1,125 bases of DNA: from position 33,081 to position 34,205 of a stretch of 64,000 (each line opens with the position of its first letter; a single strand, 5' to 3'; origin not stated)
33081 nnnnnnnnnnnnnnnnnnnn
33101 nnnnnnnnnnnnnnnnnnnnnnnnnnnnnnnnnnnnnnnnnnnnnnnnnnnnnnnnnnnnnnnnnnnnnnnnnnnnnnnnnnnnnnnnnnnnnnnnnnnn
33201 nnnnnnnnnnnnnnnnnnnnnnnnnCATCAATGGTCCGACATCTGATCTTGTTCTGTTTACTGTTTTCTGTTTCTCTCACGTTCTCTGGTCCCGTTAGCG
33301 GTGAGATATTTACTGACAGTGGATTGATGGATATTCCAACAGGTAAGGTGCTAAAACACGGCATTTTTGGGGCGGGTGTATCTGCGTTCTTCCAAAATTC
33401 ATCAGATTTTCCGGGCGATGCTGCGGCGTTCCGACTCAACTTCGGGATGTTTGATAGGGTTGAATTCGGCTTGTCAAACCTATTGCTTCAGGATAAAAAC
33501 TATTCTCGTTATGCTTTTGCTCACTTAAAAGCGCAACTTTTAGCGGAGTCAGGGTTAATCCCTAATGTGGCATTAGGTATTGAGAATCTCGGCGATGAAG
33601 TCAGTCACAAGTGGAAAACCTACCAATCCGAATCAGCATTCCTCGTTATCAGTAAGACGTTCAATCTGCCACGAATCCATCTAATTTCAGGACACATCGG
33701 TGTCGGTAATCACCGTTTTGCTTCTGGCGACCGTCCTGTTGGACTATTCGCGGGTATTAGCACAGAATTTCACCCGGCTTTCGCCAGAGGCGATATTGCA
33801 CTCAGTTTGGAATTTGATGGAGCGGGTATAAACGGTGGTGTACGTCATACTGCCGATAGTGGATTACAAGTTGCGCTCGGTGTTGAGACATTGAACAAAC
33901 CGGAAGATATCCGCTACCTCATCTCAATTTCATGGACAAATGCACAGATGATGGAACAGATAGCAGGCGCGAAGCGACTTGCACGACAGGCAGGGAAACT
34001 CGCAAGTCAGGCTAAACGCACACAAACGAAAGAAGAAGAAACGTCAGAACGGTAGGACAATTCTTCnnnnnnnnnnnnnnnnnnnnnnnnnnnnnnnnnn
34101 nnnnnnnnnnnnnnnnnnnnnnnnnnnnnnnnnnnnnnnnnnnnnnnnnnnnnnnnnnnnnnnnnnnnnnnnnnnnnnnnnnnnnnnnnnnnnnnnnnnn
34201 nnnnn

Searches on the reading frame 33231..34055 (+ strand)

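Call 32: search_protein_families(library=pfam, proteins=[window:33231-34055:+])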
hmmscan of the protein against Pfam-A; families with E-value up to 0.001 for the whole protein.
window:33231-34055:+ (274 aa): 1 family
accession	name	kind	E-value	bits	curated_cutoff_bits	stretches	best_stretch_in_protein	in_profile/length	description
PF06082.17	YjbH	-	7.6e-08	32.1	24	1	27-215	5-187/658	Exopolysaccharide biosynthesis protein YbjH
